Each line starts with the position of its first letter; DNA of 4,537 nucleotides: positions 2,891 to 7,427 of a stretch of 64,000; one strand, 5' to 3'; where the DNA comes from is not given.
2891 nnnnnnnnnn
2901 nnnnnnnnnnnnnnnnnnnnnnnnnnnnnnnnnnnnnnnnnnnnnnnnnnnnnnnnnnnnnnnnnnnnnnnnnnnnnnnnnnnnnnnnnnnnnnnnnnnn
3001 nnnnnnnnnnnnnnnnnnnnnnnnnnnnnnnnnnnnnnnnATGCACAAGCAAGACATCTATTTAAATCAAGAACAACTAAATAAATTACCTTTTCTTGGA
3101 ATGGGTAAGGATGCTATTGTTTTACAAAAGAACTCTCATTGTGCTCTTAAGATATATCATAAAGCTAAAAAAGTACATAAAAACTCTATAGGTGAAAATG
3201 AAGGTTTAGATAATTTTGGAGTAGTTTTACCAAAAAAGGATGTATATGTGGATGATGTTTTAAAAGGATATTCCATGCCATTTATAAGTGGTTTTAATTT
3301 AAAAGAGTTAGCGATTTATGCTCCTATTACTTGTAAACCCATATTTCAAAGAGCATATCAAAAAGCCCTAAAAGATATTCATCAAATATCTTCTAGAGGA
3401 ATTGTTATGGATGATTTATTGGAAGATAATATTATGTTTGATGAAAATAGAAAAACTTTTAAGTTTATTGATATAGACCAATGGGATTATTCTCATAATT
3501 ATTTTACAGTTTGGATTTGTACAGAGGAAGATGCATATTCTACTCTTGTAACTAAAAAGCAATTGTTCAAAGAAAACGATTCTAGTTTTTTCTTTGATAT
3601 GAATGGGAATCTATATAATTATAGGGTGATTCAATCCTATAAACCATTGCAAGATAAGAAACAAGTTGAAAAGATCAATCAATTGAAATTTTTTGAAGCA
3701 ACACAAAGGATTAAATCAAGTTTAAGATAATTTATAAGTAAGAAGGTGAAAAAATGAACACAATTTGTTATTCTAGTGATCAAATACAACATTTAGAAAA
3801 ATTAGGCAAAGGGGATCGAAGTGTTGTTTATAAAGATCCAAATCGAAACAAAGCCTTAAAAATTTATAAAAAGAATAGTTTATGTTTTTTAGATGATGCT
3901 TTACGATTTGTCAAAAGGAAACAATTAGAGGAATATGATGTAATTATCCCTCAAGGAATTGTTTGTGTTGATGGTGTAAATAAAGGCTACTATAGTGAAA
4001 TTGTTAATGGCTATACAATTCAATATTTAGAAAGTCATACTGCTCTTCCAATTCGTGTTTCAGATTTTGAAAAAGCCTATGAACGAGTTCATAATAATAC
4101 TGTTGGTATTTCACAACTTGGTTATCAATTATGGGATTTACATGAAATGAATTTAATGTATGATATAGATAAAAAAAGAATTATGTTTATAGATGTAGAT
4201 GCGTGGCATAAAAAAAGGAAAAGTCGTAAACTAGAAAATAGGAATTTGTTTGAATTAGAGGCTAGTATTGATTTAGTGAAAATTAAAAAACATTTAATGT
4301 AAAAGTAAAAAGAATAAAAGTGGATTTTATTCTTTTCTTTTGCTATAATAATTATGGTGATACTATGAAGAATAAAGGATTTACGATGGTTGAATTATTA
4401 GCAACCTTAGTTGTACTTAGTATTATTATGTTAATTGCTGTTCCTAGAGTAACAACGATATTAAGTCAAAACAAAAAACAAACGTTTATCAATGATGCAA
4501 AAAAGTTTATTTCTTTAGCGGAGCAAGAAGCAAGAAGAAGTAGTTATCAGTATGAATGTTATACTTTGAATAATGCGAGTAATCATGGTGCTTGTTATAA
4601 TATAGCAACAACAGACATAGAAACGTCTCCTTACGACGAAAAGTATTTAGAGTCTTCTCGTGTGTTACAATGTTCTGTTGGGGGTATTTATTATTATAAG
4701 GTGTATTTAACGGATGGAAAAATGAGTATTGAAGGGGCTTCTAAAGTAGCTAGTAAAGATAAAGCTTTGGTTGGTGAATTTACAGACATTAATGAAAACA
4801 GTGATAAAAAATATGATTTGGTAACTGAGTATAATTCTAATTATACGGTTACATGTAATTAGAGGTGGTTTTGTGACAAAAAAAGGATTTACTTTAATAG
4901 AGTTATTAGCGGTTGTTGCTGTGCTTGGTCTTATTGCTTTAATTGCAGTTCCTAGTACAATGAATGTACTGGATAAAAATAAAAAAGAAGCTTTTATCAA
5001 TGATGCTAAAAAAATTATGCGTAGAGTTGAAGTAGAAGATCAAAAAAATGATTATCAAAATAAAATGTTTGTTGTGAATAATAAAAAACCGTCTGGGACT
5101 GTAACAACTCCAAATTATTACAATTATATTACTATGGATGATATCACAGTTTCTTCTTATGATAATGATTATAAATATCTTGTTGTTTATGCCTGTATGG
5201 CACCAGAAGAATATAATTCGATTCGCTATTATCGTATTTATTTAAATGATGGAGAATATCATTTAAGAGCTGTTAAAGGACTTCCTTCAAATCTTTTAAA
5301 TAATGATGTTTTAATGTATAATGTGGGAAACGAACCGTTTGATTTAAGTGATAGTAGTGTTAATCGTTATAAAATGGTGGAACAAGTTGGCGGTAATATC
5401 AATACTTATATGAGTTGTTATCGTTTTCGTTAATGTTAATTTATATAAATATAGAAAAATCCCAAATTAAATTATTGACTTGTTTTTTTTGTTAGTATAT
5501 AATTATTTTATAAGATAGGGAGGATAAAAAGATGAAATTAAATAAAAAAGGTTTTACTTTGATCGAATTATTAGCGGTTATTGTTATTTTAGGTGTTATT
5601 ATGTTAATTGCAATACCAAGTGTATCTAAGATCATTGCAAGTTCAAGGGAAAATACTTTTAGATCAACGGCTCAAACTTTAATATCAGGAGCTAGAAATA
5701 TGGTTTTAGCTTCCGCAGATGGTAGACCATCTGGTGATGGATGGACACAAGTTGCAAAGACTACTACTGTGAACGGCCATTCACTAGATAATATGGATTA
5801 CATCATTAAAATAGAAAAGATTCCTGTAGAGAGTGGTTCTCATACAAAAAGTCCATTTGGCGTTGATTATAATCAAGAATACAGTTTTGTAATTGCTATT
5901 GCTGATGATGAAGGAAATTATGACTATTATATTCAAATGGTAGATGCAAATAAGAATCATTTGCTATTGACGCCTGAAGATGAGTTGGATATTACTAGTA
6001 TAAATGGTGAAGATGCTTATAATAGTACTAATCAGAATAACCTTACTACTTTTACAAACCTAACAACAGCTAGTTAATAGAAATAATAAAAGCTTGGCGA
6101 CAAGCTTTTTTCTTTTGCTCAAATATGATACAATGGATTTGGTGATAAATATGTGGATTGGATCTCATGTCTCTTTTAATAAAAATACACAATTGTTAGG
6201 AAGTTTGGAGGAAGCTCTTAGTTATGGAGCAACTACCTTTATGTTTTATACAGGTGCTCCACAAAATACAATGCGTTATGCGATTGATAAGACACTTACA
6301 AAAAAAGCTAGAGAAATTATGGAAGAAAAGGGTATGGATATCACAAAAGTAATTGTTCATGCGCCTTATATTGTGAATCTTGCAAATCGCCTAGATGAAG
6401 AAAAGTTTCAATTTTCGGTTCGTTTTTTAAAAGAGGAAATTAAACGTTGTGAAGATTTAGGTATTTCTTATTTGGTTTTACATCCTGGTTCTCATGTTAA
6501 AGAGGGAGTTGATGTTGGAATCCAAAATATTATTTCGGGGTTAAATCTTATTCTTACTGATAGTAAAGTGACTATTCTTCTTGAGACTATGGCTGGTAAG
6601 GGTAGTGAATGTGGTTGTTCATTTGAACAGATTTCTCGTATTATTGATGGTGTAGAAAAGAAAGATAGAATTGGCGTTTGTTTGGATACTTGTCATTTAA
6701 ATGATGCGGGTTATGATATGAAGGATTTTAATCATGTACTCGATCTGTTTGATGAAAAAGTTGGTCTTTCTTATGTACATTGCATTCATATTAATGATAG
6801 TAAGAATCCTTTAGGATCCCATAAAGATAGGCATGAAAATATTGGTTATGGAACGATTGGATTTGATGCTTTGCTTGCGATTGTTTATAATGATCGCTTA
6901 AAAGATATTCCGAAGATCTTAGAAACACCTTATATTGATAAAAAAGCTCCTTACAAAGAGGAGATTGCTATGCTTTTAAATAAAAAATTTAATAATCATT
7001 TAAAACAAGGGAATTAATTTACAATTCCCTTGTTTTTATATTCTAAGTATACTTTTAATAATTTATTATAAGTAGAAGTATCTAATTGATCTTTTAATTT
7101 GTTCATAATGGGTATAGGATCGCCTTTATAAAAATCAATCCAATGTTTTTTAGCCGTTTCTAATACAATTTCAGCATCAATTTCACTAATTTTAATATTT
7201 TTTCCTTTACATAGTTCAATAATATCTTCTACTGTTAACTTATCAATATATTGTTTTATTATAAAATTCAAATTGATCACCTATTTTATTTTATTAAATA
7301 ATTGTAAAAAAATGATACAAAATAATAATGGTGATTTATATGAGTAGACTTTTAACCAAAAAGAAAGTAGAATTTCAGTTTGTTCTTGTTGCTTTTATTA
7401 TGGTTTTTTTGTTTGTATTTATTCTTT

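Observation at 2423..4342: Autonomous operon of three tandem, diverged minimal protein-kinase-like proteins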

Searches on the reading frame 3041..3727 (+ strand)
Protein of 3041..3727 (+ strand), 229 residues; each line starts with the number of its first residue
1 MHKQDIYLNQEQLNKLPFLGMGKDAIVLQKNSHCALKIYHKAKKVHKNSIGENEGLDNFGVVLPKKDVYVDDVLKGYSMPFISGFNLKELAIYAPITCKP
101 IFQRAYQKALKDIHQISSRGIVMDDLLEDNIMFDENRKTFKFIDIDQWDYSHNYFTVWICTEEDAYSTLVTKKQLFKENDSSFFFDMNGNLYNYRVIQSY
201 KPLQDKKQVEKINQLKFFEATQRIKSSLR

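Call 3: search_protein_families(library=pfam, proteins=[window:3041-3727:+], max_evalue=10)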
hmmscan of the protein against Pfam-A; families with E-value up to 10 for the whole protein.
window:3041-3727:+ (229 aa): 0 families

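Call 4: search_protein_families(library=ncbifam, proteins=[window:3041-3727:+], max_evalue=10)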
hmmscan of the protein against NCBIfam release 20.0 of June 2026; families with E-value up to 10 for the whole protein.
window:3041-3727:+ (229 aa): 4 families
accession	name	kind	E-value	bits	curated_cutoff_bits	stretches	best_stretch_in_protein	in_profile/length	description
NF041408.1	XopAU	subfamily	0.0016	18.1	450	1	115-145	343-373/498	XopAU family type III secretion system effector serine/threonine kinase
NF041316.1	NleH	equivalog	0.0023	17.4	450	1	104-150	228-274/304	type III secretion system effector kinase NleH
NF038151.1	lanthi_synth_III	equivalog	0.0042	15.5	575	1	108-145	344-380/833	class III lanthionine synthetase LanKC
NF002475.0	PRK01723.1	equivalog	0.056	12.5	142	1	99-147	142-189/241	3-deoxy-D-manno-octulosonic acid kinase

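Call 40: search_protein_families(library=phrogs, proteins=[window:3041-3727:+], max_evalue=0.01)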
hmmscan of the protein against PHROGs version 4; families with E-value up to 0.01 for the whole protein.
window:3041-3727:+ (229 aa): 0 families

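Call 41: search_protein_families(library=padloc, proteins=[window:3041-3727:+], max_evalue=0.01)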
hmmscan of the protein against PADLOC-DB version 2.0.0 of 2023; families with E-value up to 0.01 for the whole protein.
window:3041-3727:+ (229 aa): 1 family
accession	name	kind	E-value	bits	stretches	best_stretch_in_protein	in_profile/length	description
PDLC04047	PD-T4-6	-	0.0079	13.3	0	66-145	77-155/327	-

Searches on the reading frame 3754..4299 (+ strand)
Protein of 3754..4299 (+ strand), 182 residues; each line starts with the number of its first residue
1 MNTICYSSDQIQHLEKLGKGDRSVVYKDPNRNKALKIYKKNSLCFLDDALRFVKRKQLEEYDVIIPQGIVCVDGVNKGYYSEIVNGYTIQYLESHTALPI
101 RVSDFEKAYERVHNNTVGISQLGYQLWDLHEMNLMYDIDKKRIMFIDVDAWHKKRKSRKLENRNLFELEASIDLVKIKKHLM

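Call 3: search_protein_families(library=pfam, proteins=[window:3754-4299:+], max_evalue=10)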
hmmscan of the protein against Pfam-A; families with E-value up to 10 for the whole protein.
window:3754-4299:+ (182 aa): 0 families

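Call 4: search_protein_families(library=ncbifam, proteins=[window:3754-4299:+], max_evalue=10)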
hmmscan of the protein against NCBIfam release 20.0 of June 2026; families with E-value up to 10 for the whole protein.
window:3754-4299:+ (182 aa): 2 families
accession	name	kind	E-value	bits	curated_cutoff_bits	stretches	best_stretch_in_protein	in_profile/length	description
NF000085.1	Fos_BSH_Saur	exception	0.013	15.9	260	1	88-170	59-131/139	FosB1/FosB3 family fosfomycin resistance bacillithiol transferase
NF000493.1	Fos_BSH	exception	0.066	13.6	240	1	88-163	58-123/137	FosB/FosD family fosfomycin resistance bacillithiol transferase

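Call 40: search_protein_families(library=phrogs, proteins=[window:3754-4299:+], max_evalue=0.01)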
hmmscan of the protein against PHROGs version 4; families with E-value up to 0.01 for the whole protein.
window:3754-4299:+ (182 aa): 1 family
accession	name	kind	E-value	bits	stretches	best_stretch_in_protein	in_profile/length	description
phrog_18305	-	other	0.00066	20.4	1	10-165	43-201/284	kinase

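Call 41: search_protein_families(library=padloc, proteins=[window:3754-4299:+], max_evalue=0.01)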
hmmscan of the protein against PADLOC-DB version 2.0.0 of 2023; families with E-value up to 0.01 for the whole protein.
window:3754-4299:+ (182 aa): 0 families

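Call 44: find_related_loci(query=window:3754-4299:+, collection=genome_contigs, flank=8000)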
Query window:3754-4299:+ (182 aa) in genome_contigs; peptide patterns used: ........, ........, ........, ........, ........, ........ (x = any residue, [..] = any of these).
223 stretches matched a pattern; 1 encode a relative of the query (tblastn E <= 1e-3); 1 distinct loci.
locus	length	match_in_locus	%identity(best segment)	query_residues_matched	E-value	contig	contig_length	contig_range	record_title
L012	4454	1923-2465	64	1-181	5e-75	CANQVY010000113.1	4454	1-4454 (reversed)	MAG: uncultured Bacilli bacterium isolate Lapin-014__bin4 genome assembly, contig: Lapin-014__NODE_17980_length_4454_cov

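Call 71: list_cluster_members(proteins=[P0001, P0037, window:3754-4299:+])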
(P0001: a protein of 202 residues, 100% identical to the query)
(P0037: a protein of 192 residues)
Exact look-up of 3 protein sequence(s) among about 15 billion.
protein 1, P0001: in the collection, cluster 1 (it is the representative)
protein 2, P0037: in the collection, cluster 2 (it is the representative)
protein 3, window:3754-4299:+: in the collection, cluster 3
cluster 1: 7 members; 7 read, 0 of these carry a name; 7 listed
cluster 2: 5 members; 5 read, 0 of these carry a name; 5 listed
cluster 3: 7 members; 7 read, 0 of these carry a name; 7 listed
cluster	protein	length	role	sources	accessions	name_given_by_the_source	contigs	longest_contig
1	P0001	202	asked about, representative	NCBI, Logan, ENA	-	-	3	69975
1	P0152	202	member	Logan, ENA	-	-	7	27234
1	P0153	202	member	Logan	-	-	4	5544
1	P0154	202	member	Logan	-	-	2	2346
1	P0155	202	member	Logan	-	-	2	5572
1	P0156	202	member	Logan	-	-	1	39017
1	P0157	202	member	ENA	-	-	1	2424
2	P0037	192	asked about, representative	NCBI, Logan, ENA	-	-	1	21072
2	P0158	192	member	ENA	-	-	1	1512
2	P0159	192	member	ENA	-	-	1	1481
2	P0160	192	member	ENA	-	-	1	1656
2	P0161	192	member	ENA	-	-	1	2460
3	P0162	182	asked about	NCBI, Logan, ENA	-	-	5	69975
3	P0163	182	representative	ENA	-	-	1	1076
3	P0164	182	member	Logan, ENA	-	-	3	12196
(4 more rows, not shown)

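Call 72: search_dna_similar(query=window:3754-4299:+, collection=phages, mode=protein, max_evalue=0.01, max_rows=15)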
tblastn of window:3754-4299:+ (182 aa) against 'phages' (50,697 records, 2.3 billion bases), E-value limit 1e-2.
No match.

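Call 73: search_dna_similar(query=window:3754-4299:+, collection=plasmids, mode=protein, max_evalue=0.01, max_rows=15)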
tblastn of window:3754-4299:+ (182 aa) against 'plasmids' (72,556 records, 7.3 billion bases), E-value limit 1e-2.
No match.

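Call 74: find_related_loci(query=window:3754-4299:+, collection=metagenome_contigs, flank=6000)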
Query window:3754-4299:+ (182 aa) in metagenome_contigs; peptide patterns used: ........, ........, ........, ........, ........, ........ (x = any residue, [..] = any of these).
468 stretches matched a pattern; 1 encode a relative of the query (tblastn E <= 1e-3); 1 distinct loci.
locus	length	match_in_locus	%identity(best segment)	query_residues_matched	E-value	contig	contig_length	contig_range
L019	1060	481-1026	99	1-182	3e-136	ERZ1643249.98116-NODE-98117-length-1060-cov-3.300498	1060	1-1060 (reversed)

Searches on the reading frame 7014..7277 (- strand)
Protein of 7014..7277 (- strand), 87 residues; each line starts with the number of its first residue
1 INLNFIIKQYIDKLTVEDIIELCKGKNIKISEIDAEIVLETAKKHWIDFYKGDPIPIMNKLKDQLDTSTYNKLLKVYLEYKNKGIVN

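Call 53: search_protein_families(library=ncbifam, proteins=[window:7014-7277:-], max_evalue=0.01)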
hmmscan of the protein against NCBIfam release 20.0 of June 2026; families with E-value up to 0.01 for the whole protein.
window:7014-7277:- (87 aa): 0 families

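Call 54: search_protein_families(library=pfam, proteins=[window:7014-7277:-], max_evalue=0.01)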
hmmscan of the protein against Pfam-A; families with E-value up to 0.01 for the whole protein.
window:7014-7277:- (87 aa): 1 family
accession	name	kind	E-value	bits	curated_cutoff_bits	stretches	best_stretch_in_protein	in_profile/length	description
PF11116.13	DUF2624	-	4.3e-06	27.9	24.7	1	6-73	7-75/83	Protein of unknown function (DUF2624)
